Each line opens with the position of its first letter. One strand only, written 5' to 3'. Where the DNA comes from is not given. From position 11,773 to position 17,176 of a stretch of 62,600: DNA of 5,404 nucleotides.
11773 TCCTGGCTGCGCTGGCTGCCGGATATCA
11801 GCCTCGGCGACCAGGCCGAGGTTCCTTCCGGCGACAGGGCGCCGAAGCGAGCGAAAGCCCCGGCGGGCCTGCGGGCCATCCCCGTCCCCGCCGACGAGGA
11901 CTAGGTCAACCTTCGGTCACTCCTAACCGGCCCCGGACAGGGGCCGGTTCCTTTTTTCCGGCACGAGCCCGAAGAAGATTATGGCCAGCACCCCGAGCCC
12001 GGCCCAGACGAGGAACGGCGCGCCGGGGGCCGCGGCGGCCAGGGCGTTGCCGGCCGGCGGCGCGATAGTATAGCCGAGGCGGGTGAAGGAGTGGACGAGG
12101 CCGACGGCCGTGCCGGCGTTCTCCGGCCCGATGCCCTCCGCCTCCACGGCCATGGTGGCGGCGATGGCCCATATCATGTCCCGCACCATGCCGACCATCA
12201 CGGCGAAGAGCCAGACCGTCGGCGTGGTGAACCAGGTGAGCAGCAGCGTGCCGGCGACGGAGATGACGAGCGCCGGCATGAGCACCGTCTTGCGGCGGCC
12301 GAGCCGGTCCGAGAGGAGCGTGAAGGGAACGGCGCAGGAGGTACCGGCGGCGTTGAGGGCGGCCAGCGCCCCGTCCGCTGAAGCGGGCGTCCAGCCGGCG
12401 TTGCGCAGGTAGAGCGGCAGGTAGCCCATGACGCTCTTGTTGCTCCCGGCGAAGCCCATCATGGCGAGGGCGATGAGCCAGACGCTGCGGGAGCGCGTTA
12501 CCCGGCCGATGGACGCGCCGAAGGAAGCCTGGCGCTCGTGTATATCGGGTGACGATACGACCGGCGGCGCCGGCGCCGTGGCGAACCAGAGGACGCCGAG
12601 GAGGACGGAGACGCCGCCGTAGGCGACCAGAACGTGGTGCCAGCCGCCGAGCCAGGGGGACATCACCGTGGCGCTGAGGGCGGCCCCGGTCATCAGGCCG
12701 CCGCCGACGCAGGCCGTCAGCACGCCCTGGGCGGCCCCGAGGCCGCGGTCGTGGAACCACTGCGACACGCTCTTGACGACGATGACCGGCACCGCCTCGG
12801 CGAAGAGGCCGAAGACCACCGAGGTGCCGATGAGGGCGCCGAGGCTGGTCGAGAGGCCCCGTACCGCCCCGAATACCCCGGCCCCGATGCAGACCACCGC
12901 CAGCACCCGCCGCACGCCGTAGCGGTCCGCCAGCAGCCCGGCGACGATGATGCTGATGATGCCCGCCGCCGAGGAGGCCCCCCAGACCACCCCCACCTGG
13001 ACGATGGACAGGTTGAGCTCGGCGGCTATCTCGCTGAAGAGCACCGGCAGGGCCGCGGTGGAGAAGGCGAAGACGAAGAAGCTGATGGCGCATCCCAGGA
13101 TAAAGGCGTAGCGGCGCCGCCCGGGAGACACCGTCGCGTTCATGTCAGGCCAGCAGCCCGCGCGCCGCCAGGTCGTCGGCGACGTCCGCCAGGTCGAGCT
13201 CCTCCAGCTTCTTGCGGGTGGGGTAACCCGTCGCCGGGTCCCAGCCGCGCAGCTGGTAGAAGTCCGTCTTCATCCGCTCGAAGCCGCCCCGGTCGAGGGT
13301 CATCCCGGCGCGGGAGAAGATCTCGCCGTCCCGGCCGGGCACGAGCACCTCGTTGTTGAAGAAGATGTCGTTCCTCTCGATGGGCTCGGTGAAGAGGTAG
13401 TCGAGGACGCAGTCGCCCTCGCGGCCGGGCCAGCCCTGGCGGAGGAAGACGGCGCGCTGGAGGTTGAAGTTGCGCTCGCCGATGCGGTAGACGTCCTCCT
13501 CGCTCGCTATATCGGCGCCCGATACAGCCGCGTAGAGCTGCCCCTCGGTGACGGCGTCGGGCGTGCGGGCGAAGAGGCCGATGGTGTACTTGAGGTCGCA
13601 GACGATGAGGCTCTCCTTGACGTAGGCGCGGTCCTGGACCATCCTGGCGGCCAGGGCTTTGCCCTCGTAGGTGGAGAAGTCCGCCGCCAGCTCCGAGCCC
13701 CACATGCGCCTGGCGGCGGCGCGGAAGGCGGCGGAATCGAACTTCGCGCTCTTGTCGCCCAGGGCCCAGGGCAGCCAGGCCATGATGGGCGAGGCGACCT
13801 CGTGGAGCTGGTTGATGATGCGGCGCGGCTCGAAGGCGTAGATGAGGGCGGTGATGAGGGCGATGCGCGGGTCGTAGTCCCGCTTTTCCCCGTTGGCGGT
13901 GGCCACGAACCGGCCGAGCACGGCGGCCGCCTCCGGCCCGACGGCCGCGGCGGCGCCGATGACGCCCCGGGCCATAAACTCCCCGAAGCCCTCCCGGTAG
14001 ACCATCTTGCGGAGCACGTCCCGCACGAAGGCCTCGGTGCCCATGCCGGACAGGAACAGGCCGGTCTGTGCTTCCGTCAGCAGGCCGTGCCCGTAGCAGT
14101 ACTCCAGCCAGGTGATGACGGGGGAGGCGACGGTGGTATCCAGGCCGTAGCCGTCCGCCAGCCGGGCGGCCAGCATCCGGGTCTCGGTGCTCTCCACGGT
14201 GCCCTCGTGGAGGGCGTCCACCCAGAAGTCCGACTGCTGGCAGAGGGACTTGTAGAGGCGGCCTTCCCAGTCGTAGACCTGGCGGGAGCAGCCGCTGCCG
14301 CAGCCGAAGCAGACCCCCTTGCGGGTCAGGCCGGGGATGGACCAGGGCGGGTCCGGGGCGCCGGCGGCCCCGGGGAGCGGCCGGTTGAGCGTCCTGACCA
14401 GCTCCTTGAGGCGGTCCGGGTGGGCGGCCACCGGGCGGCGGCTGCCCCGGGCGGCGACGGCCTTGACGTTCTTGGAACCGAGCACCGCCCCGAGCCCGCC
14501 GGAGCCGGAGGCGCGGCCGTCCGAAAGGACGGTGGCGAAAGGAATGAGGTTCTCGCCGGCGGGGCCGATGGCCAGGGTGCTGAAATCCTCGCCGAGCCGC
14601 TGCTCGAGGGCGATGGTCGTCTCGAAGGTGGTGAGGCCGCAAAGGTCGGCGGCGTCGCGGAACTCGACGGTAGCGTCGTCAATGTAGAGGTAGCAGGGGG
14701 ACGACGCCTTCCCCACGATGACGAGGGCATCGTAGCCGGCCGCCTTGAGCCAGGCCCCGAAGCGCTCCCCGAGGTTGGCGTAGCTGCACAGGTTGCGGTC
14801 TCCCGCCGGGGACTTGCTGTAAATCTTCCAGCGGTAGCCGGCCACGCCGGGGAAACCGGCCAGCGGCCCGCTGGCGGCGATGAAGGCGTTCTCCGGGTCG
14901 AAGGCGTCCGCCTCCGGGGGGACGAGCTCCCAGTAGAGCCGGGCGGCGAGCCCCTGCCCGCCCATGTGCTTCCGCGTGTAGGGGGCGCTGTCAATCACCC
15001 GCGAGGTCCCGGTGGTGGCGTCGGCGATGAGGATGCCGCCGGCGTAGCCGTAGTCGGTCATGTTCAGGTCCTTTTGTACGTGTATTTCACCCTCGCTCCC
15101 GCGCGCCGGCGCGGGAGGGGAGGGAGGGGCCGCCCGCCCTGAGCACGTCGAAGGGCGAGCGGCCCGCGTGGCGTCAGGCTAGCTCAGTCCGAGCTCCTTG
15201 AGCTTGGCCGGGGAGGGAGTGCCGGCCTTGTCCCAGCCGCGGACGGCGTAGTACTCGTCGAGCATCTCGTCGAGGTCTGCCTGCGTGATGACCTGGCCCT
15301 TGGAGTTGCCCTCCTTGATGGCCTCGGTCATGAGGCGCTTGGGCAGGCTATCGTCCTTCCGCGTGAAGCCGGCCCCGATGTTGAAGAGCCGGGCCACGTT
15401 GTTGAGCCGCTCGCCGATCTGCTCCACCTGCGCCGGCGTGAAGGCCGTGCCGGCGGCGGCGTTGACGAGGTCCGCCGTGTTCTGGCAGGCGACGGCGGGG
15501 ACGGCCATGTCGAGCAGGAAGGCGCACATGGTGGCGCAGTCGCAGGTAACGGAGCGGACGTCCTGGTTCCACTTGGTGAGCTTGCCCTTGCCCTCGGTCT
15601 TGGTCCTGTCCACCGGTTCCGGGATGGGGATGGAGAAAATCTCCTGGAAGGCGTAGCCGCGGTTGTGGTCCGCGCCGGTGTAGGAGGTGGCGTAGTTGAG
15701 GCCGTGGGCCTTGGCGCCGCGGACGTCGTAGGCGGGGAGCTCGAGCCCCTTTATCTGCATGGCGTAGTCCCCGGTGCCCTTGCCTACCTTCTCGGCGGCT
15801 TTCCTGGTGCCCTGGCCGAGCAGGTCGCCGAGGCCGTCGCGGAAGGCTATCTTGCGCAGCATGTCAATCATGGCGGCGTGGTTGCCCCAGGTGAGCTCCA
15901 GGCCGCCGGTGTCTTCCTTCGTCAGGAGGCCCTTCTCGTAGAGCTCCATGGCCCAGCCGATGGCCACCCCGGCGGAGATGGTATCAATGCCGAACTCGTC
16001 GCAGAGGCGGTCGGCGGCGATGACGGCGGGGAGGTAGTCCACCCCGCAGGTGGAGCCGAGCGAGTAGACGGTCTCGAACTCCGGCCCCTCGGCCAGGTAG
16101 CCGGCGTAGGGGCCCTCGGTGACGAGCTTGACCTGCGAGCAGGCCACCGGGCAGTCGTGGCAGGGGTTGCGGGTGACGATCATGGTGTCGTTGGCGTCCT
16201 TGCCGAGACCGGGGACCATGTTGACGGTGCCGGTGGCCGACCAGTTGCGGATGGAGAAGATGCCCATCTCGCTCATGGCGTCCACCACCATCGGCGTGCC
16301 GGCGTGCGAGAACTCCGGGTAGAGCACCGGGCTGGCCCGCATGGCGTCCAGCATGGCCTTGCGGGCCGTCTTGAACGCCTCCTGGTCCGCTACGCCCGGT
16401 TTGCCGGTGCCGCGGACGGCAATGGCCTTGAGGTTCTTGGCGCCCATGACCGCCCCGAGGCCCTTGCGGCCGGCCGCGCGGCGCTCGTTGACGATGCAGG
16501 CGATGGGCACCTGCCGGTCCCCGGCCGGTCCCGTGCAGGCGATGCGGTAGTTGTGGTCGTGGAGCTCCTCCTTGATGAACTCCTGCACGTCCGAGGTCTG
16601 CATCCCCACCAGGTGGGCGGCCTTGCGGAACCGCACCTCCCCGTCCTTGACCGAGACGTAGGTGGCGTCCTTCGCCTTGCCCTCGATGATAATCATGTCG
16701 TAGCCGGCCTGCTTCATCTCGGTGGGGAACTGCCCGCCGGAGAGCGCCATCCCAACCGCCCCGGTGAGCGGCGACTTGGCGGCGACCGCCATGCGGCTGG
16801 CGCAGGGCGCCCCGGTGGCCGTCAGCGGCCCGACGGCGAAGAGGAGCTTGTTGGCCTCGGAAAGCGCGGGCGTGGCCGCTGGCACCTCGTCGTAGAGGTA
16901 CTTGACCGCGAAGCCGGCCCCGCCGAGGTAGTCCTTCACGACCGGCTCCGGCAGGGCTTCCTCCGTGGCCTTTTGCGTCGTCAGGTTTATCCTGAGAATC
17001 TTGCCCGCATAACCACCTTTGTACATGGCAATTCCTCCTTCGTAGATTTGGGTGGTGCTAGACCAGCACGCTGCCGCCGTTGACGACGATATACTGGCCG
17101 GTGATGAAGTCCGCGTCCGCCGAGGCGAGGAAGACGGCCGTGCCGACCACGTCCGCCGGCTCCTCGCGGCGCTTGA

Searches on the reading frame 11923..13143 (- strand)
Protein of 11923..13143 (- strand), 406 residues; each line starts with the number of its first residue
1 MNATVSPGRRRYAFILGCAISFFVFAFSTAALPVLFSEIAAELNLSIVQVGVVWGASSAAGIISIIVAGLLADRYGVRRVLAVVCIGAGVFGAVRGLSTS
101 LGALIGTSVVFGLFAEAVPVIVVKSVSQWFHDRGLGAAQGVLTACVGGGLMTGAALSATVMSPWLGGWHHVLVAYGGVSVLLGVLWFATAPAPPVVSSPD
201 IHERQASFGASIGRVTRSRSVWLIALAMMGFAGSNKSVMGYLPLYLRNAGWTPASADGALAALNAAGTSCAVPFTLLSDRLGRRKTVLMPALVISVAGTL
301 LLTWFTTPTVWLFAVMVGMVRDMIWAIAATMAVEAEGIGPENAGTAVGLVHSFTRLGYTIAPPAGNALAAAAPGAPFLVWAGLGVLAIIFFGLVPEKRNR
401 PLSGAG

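Call 13: search_protein_families(library=pfam, proteins=[window:11923-13143:-], max_evalue=0.0001)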
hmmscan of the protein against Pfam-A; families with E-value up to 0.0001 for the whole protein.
window:11923-13143:- (406 aa): 1 family
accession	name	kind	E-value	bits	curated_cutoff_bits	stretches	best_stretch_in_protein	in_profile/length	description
PF07690.21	MFS_1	-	4.1e-41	141.5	33.4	2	19-269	2-252/347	Major Facilitator Superfamily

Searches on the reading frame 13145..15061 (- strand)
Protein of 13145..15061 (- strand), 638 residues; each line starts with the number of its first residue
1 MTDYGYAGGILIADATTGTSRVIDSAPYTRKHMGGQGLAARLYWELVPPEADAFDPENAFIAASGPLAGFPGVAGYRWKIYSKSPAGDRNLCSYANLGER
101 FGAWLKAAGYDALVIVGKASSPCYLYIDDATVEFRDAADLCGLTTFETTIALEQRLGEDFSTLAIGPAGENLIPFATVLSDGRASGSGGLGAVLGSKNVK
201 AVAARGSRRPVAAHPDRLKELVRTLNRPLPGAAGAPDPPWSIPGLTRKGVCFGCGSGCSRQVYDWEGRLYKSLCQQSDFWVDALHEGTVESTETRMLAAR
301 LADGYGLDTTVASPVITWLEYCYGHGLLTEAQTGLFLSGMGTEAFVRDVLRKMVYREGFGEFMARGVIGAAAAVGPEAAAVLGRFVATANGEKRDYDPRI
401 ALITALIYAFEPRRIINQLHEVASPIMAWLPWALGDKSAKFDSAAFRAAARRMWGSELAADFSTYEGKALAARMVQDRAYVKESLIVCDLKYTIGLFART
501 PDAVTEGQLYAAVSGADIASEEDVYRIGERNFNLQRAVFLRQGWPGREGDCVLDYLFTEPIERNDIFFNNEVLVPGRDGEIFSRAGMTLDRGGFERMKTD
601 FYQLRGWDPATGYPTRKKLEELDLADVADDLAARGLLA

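Call 13: search_protein_families(library=pfam, proteins=[window:13145-15061:-], max_evalue=0.0001)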
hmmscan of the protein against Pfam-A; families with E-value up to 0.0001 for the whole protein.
window:13145-15061:- (638 aa): 2 families
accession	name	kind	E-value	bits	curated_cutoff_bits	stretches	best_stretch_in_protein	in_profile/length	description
PF02730.20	AFOR_N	-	5.5e-57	193.2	29.8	1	10-206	3-198/199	Aldehyde ferredoxin oxidoreductase, N-terminal domain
PF01314.23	AFOR_C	-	6.2e-44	151.1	27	1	246-624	65-385/385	Aldehyde ferredoxin oxidoreductase, domains 2 & 3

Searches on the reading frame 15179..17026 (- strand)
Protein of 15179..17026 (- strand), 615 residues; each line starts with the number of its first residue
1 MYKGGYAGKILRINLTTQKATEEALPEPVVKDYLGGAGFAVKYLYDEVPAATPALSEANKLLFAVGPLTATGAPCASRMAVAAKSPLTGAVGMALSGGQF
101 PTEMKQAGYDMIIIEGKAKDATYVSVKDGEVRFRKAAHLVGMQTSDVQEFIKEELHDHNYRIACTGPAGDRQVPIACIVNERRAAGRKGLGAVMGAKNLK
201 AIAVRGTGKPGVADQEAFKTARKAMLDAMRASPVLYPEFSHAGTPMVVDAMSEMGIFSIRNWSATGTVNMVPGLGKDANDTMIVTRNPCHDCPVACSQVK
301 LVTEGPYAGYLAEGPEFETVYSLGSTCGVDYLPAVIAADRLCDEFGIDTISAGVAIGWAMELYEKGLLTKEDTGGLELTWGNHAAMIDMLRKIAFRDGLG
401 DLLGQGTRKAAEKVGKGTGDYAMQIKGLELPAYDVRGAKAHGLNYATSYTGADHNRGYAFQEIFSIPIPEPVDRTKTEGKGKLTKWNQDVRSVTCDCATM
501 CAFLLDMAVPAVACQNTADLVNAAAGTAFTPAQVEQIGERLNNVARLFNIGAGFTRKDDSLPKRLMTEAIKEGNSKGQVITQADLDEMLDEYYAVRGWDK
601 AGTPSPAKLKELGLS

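Call 13: search_protein_families(library=pfam, proteins=[window:15179-17026:-], max_evalue=0.0001)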
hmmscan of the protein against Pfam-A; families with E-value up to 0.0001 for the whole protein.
window:15179-17026:- (615 aa): 2 families
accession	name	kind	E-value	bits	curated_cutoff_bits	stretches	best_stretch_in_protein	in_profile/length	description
PF01314.23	AFOR_C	-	1.5e-128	429.7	27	1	223-614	4-385/385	Aldehyde ferredoxin oxidoreductase, domains 2 & 3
PF02730.20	AFOR_N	-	4.7e-74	248.9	29.8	1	8-207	1-199/199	Aldehyde ferredoxin oxidoreductase, N-terminal domain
